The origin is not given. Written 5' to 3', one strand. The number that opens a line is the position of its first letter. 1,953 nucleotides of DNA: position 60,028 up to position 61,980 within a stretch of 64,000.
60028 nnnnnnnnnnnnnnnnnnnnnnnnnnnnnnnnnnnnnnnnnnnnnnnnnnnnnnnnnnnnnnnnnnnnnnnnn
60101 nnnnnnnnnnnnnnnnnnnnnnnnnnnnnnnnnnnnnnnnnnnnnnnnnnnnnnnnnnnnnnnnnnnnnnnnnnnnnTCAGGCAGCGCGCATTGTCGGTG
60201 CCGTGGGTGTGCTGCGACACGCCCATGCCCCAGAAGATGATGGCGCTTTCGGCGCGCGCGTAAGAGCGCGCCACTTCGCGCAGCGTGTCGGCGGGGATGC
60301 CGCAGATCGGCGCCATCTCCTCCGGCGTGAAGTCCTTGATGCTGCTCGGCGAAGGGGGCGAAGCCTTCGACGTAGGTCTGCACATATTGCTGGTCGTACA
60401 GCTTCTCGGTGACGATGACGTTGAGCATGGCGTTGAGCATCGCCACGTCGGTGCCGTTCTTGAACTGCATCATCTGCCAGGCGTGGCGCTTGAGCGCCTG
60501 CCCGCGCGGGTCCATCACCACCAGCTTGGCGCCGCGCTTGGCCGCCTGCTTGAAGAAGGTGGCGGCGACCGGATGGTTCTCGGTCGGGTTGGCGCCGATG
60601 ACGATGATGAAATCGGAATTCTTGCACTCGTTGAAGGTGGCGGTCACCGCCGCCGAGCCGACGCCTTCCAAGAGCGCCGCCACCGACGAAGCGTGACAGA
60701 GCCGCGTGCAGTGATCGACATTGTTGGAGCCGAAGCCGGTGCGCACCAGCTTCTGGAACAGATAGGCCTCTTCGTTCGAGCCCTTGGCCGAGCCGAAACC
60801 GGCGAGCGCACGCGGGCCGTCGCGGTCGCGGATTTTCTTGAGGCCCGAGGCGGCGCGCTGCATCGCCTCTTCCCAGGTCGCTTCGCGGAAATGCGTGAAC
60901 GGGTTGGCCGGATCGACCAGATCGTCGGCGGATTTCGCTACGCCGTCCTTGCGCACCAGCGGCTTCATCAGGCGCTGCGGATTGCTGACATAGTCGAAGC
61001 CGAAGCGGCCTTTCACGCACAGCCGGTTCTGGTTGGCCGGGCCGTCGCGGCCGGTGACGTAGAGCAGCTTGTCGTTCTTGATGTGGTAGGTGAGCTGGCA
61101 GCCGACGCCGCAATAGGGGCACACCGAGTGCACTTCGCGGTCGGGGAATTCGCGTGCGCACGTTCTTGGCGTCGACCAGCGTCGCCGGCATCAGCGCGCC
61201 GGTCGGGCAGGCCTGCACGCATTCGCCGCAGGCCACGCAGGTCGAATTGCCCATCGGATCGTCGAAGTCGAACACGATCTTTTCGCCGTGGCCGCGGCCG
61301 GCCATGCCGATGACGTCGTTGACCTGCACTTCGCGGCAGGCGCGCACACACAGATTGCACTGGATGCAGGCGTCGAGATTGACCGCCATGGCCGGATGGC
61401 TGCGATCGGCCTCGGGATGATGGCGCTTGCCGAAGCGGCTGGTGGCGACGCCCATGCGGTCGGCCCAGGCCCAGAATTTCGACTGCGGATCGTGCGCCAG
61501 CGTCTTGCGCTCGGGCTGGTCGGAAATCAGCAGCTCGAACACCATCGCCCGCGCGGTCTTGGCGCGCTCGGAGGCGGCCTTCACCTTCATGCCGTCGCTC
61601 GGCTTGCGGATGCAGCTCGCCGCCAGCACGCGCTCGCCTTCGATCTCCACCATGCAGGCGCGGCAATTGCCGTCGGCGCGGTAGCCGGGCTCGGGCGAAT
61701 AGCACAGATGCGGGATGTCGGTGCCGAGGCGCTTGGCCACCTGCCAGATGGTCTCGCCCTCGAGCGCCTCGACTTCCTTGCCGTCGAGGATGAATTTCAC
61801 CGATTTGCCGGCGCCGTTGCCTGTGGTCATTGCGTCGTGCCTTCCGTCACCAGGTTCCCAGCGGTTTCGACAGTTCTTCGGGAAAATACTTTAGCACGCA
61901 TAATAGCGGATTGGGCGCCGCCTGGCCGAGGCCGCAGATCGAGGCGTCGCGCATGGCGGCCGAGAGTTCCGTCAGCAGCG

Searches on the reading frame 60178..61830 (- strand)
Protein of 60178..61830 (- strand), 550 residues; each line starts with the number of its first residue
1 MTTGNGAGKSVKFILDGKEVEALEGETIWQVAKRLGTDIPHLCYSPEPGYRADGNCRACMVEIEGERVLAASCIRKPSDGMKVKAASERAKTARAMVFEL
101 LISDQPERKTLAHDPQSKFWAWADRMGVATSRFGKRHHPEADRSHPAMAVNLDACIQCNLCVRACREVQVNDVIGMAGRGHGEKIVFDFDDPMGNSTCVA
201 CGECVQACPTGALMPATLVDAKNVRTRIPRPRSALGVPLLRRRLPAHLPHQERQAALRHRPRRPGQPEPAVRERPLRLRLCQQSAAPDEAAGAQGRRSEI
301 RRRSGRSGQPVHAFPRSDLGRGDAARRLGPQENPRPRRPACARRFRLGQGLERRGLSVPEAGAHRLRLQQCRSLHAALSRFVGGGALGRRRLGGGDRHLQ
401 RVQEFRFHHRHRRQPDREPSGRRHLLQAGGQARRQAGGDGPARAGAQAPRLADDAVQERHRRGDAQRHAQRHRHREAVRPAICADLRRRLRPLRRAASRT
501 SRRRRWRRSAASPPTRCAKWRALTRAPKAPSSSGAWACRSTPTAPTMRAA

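Call 41: search_protein_families(library=pfam, proteins=[window:60178-61830:-], max_evalue=0.001)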
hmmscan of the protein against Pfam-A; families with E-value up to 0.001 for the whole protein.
window:60178-61830:- (550 aa): 13 families
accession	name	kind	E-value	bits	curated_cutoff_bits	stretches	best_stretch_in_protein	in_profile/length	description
PF13510.11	Fer2_4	-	3.1e-20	72.5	22.8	1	9-86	2-80/82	2Fe-2S iron-sulfur cluster binding domain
PF12838.12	Fer4_7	-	1.1e-08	35.8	27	1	155-212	2-52/52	4Fe-4S dicluster domain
PF00037.32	Fer4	-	8.6e-08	32.1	21.1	1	196-213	6-23/24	4Fe-4S binding domain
PF00111.32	Fer2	-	4.1e-07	30.3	21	1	16-71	4-53/77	2Fe-2S iron-sulfur cluster binding domain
PF14697.11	Fer4_21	-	6.4e-07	29.8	35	1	150-211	3-55/59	4Fe-4S dicluster domain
PF13183.11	Fer4_8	-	1.2e-06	29.4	27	1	152-211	2-67/68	4Fe-4S dicluster domain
PF22117.2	Fer4_Nqo3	-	1.8e-06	28.4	27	1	146-213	2-66/67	NADH-quinone oxidoreductase subunit 3, ferredoxin-like domain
PF12797.12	Fer4_2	-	2.1e-06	27.7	24.5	0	196-210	8-22/22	4Fe-4S binding domain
PF13187.11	Fer4_9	-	2.3e-06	28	27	1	154-212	1-51/52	4Fe-4S dicluster domain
PF13237.11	Fer4_10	-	2.9e-06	27.5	25.5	1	149-209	3-53/53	4Fe-4S dicluster domain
PF12837.12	Fer4_6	-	1.3e-05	25.3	25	0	196-213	7-24/24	4Fe-4S binding domain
PF13484.11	Fer4_16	-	0.00037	21.6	30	1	198-223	2-28/66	4Fe-4S double cluster binding domain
PF12800.12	Fer4_4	-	0.00052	20.6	24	0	196-211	2-17/17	4Fe-4S binding domain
